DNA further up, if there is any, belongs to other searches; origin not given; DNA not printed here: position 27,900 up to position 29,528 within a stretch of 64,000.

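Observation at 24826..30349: LuxI-less operon (nitroreductase-fold protein, atypical ketosynthase, P450) bracketed by two QS-type LuxR regulators: candidate non-AHL signal or small-metabolite system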

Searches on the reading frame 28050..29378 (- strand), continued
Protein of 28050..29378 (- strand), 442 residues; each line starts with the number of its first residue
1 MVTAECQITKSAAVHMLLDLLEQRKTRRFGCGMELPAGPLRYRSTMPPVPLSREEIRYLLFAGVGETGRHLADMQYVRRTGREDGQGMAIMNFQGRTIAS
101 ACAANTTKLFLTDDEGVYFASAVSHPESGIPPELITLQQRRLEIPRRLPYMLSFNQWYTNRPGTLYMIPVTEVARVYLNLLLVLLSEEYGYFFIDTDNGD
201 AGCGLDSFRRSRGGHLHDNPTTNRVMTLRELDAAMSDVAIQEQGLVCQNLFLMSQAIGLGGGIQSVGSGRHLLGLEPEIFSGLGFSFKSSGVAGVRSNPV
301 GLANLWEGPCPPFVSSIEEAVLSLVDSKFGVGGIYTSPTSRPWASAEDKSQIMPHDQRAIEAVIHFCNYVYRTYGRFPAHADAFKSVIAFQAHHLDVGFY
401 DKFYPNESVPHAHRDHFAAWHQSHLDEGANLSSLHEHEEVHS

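Call 38: search_solved_structures(query=A2, max_evalue=10, show_alignments=3)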
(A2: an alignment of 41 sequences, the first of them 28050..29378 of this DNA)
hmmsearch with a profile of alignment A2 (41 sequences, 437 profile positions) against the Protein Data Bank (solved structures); distinct sequences matched with E-value up to 10: 17.
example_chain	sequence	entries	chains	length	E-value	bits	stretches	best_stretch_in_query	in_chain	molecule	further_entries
1bkj_A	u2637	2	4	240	0.00018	23.7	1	211-283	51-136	NADPH-FLAVIN OXIDOREDUCTASE | FLAVIN REDUCTASE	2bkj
5uu6_A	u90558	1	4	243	0.00067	21.8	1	247-282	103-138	NADPH-flavin oxidoreductase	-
5hdj_A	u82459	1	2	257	0.0016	20.5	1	234-280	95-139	NfrA1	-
1f5v_A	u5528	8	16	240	0.0035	19.4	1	230-282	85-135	OXYGEN-INSENSITIVE NADPH NITROREDUCTASE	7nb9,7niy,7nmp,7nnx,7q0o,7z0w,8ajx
8uc3_A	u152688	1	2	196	0.03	16.3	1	243-286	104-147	Albonoursin synthase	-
3n2s_A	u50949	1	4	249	0.036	16.1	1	242-280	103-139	NADPH-dependent nitro/flavin reductase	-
4g8s_A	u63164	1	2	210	0.042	15.9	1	251-282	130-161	Nitroreductase family protein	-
3kwk_A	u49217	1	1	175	0.058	15.4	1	252-280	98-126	Putative NADH dehydrogenase/NAD(P)H nitroreductase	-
4dn2_A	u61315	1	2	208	0.071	15.1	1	252-284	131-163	Nitroreductase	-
3m5k_A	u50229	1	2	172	0.13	14.2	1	252-279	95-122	Putative NADH dehydrogenase/NAD(P)H nitroreductase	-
3e39_A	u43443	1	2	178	0.35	12.8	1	228-279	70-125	Putative Nitroreductase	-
9lrg_AA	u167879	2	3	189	0.67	11.9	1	29-69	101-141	Probable DNA/RNA-binding protein (Jag-related protein)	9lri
5j62_A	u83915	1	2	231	0.79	11.7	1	253-284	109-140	Putative reductase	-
3gfa_A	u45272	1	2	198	0.89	11.5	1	240-275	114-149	Putative nitroreductase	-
9exv_A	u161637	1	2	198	1.1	11.2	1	255-280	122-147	Nitroreductase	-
3hoi_A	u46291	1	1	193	1.2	11.1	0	98-131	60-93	FMN-dependent nitroreductase BF3017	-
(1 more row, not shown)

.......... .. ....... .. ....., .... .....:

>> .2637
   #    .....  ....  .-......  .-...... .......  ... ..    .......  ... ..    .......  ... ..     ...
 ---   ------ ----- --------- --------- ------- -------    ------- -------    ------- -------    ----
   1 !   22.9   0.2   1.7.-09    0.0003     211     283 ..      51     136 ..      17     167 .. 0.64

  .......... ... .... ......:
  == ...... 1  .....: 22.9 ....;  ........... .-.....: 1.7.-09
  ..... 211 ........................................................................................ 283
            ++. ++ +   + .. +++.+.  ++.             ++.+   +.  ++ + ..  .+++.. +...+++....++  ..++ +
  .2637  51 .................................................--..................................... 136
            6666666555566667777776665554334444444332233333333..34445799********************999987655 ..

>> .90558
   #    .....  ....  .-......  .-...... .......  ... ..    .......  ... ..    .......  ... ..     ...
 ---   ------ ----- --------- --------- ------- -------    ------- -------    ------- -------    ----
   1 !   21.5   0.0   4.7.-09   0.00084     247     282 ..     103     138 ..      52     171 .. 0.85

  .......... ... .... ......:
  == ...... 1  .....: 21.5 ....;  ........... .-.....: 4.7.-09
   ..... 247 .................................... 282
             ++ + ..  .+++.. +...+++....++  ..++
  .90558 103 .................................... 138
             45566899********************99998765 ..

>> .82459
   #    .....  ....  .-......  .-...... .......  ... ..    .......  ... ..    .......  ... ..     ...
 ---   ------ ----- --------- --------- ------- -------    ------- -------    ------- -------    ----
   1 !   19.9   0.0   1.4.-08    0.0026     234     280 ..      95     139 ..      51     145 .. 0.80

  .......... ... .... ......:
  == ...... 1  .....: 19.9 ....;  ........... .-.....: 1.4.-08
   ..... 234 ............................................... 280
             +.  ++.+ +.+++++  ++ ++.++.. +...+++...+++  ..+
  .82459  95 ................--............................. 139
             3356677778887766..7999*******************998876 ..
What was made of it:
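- On Nitroreductase superfamily: 15 of the 17 profile hits in the PDB are nitroreductase-family proteins (call 38).
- Checked: The family profile hits FRP and NfsA in the PDB (E = 1.8e-4 and 3.5e-3; call 38).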

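Call 44: search_solved_structures(query=L001:8239-9786:-, max_evalue=1e-20)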
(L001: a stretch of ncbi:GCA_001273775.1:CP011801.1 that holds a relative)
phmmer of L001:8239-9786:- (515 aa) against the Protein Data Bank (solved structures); distinct sequences matched with E-value up to 1e-20: 189 (the best 60 are shown).
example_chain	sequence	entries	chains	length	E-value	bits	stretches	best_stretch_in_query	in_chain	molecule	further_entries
6j94_A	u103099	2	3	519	1.6e-46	162.4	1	64-478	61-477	Protein LUTEIN DEFICIENT 5, chloroplastic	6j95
6l8i_A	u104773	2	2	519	2.4e-46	161.9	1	64-478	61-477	Protein LUTEIN DEFICIENT 5, chloroplastic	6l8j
5vcd_A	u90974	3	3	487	1.5e-40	142.7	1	35-486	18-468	Cytochrome P450 3A4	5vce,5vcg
5veu_A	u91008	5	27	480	4.1e-40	141.3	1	34-467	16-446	Cytochrome P450 3A5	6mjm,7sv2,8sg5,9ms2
7lad_A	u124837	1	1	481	4.2e-40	141.3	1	34-467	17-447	Cytochrome P450 3A5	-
7kvk_A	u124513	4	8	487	4.8e-40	141.1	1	35-485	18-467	Cytochrome P450 3A4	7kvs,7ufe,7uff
8gk3_A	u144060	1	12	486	7.3e-40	140.5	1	34-484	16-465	Cytochrome P450 3A7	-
6ma7_A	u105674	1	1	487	7.6e-40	140.4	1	35-485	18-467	Cytochrome P450 3A4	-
7mk8_A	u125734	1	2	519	9e-40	140.2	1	34-484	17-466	Isoform 2 of Cytochrome P450 3A7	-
9yk4_A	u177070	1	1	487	9.2e-40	140.2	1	35-486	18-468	Cytochrome P450 3A4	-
4d6z_A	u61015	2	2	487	3e-39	138.5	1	35-485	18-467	CYTOCHROME P450 3A4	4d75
4ny4_A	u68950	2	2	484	3.7e-39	138.2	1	35-485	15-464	Cytochrome P450 3A4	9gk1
1w0e_A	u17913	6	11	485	3.7e-39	138.2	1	35-485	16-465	CYTOCHROME P450 3A4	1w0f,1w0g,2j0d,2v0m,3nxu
1tqn_A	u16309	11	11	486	3.7e-39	138.2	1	35-485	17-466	cytochrome P450 3A4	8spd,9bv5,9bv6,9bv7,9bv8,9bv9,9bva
7lxl_A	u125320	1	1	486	3.7e-39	138.2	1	35-485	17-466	Cytochrome P450 3A4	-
3tjs_A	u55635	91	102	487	3.7e-39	138.1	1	35-485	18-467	Cytochrome P450 3A4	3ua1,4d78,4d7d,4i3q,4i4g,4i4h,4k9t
7p6l_B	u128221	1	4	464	1.4e-33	119.8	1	34-464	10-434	Bifunctional cytochrome P450/NADPH--P450 reductase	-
4r20_A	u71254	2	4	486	3.5e-33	118.5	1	38-493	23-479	Cytochrome P450 family 17 polypeptide 2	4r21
5e0e_A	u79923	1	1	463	2.2e-32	115.8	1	36-487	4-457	Cytochrome P450 family 2 subfamily B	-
3tk3_A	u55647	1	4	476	2.5e-32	115.7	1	35-467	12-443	Cytochrome P450 2B4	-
2hi4_A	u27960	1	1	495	3.5e-32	115.2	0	278-471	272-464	Cytochrome P450 1A2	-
1suo_A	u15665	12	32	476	4.7e-32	114.7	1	35-467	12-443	Cytochrome P450 2B4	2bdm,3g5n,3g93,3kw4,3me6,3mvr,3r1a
2q6n_A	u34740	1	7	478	4.8e-32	114.7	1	35-467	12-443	Cytochrome P450 2B4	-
1po5_A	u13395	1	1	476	6.1e-32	114.4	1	35-467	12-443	Cytochrome P450 2B4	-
4h1n_A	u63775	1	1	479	6.3e-32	114.3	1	35-467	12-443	Cytochrome P450 2B4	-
5iut_A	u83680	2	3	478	6.6e-32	114.2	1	35-467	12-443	Cytochrome P450 2B4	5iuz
5em4_A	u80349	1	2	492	1.1e-31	113.6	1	35-467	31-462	Cytochrome P450 2B4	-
6csb_A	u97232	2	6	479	1.8e-31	112.8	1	35-493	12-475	Cytochrome P450 2D6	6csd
6bww_A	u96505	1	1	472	4e-31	111.7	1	35-467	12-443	Cytochrome P450 2B4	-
4mgj_A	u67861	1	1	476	4e-31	111.7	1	35-467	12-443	Cytochrome P450 2B4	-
2f9q_A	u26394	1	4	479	7.3e-31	110.8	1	35-493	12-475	Cytochrome P450 2D6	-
3qm4_A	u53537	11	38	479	8.7e-31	110.6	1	35-493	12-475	Cytochrome P450 2D6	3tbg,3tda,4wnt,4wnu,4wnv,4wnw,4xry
3ibd_A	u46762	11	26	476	5.1e-30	108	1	35-468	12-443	Cytochrome P450 2B6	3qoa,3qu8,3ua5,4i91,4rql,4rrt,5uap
5ufg_A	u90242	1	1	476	5.7e-30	107.8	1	35-468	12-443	Cytochrome P450 2B6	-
4zv8_A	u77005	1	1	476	6.6e-30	107.6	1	35-468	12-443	Cytochrome P450 2B6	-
4i8v_A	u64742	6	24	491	8.7e-30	107.2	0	283-461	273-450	Cytochrome P450 1A1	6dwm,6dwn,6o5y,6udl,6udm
1z10_A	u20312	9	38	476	8.8e-30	107.2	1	35-493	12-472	cytochrome P450, family 2, subfamily A, polypeptide 6 | Cytochrome P450 2A6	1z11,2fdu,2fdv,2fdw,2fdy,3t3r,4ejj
2pg6_A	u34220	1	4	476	9.8e-30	107.1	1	35-493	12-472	Cytochrome P450 2A6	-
3dbg_A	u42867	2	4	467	9.9e-30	107.1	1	18-463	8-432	Putative cytochrome P450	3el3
2pg5_A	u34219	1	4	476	1e-29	107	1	35-493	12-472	Cytochrome P450 2A6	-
2pg7_A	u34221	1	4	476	1.4e-29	106.6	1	35-493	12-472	Cytochrome P450 2A6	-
5e58_A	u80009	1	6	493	1.7e-29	106.3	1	36-474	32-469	Cytochrome P450 family 2 subfamily B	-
3c6g_A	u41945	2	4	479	8.8e-29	103.9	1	33-466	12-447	Cytochrome P450 2R1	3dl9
3czh_A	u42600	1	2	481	8.9e-29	103.9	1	33-466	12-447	Cytochrome P450 2R1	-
3ebs_A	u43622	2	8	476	9.9e-28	100.5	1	35-493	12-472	Cytochrome P450 2A6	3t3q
2p85_A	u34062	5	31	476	3.5e-27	98.7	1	35-493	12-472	Cytochrome P450 2A13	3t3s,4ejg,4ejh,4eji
1pq2_A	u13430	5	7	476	6.2e-27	97.8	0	274-473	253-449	Cytochrome P450 2C8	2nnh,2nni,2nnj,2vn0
2q9f_A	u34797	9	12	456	6.7e-27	97.7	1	55-463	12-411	Cytochrome P450 46A1 | Cholesterol 24-hydroxylase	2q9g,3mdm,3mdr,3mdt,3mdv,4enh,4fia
7wzl_A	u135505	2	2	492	6.9e-27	97.7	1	38-464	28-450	Putative cytochrome P450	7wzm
1dt6_A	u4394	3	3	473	2.9e-26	95.6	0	265-492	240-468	CYTOCHROME P450 2C5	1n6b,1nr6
7f3h_A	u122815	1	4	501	3.7e-26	95.3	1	31-466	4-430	Bifunctional cytochrome P450/NADPH--P450 reductase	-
4y8w_A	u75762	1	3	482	5.9e-26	94.6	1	45-495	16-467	Cytochrome P450 21-hydroxylase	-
5vbu_A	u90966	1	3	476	6.1e-26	94.6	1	45-495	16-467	Cytochrome P450 21-hydroxylase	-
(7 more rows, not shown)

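Call 46: list_cluster_members(proteins=[P0121, P0122, P0124, P0125, P0126, P0127, P0130, P0131, P0151, P0219])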
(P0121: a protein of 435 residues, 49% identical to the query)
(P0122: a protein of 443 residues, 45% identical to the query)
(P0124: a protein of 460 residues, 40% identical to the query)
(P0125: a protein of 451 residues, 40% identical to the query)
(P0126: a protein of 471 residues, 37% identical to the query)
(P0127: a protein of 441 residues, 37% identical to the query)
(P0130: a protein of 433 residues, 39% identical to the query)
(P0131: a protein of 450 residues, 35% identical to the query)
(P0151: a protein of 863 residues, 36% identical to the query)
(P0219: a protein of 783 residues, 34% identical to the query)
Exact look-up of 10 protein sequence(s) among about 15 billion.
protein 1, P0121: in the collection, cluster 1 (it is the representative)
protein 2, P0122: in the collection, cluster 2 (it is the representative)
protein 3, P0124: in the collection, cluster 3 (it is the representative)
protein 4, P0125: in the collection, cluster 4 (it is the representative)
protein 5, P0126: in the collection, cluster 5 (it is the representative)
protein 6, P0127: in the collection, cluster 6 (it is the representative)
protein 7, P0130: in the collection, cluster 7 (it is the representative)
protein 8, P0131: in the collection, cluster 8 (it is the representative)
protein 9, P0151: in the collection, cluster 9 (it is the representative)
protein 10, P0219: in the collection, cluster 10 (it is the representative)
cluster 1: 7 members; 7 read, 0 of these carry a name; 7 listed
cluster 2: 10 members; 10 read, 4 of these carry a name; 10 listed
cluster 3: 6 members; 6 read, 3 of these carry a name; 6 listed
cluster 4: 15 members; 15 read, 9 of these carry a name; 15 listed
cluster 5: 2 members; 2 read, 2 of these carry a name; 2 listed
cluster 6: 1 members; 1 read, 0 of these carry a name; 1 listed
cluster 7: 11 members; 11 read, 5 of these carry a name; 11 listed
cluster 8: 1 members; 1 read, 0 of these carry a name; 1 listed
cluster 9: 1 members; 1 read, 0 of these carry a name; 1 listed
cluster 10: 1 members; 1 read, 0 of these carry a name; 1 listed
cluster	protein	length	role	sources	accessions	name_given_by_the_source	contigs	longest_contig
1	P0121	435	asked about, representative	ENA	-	-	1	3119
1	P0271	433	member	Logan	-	-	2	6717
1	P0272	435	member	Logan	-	-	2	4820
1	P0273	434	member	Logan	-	-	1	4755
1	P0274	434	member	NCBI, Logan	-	-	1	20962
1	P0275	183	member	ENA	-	-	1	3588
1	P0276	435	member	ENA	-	-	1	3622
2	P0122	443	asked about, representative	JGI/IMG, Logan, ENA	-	-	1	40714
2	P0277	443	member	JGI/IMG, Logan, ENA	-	hypothetical protein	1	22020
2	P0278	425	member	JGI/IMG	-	hypothetical protein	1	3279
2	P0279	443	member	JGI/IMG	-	hypothetical protein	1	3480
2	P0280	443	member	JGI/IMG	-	hypothetical protein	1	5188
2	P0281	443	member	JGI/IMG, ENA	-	-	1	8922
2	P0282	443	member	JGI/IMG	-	-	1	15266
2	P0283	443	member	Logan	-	-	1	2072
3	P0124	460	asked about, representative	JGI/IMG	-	hypothetical protein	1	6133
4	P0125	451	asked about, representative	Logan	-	-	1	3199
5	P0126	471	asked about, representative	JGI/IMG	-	hypothetical protein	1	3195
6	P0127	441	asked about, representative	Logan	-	-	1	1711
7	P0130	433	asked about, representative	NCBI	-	-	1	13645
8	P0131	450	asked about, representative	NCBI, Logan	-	-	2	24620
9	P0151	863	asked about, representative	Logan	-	-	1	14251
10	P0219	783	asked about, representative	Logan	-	-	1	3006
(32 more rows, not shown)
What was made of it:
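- Tried and rejected: Source names for ten diverse family clusters: all 'hypothetical protein' (call 46).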

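Call 47: find_encoding_contigs(protein=P0122, flank=8000, max_places=3)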
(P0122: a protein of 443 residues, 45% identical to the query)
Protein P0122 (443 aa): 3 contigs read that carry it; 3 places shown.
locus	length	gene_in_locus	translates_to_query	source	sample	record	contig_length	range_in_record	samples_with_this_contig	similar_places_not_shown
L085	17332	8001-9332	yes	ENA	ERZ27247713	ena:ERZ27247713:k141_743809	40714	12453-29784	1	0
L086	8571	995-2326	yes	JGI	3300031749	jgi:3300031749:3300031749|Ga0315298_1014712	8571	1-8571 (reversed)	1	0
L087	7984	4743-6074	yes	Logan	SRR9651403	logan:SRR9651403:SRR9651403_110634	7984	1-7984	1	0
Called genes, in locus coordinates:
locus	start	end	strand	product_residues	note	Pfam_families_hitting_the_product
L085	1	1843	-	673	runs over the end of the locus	PF02838:Glyco_hydro_20b, PF00728:Glyco_hydro_20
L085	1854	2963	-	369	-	PF00701:DHDPS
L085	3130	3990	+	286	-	PF00248:Aldo_ket_red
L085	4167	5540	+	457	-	PF00501:AMP-binding, PF13193:AMP-binding_C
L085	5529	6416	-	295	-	PF00132:Hexapep (faint), PF25087:GMPPB_C (faint), PF25084:LbH_EIF2B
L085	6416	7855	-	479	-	PF13439:Glyco_transf_4 (weak)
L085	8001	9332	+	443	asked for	-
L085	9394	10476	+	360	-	PF03786:UxuA, PF01261:AP_endonuc_2, PF03786:UxuA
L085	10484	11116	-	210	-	-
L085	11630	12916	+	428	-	PF02321:OEP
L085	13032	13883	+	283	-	PF19220:Rod_CreS (weak), PF00691:OmpA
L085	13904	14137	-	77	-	PF27253:AF_1253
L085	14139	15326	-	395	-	PF01656:CbiA, PF02374:ArsA_ATPase, PF10609:ParA (faint), PF13614:AAA_31, PF17886:ArsA_HSP20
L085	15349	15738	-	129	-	PF06262:Zincin_1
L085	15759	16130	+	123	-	-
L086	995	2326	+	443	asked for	-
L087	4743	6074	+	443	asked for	-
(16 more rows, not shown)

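Call 48: find_encoding_contigs(protein=P0274, flank=8000, max_places=2)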
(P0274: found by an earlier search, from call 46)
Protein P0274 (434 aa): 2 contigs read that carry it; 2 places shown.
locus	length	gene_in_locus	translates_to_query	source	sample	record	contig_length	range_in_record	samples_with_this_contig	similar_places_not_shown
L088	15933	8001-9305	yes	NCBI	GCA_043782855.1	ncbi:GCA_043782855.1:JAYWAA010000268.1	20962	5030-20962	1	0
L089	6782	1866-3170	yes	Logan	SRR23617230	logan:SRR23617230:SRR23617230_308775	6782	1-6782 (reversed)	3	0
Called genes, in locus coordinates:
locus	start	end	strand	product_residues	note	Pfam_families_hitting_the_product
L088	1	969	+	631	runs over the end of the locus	PF01926:MMR_HSR1, PF02421:FeoB_N, PF07670:Gate, PF07664:FeoB_C, PF07670:Gate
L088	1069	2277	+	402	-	PF03150:CCP_MauG, PF00034:Cytochrom_C (faint)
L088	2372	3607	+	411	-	PF13609:Porin_4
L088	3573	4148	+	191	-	PF04205:FMN_bind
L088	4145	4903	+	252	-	PF03929:PepSY_TM, PF16357:PepSY_TM_like_2 (faint)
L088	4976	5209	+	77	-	PF04324:Fer2_BFD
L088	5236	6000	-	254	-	PF03472:Autoind_bind, PF00196:GerE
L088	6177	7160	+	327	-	PF00578:AhpC-TSA, PF08534:Redoxin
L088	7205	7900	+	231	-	-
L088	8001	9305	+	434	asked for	-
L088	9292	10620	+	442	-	PF00109:ketoacyl-synt, PF08545:ACP_syn_III (faint), PF02801:Ketoacyl-synt_C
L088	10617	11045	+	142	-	-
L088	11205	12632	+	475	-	PF21167:DUF6851, PF22778:VCPO_2nd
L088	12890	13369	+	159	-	PF00210:Ferritin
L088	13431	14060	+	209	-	PF03167:UDG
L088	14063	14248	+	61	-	PF01361:Tautomerase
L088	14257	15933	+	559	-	?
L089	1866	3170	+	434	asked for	-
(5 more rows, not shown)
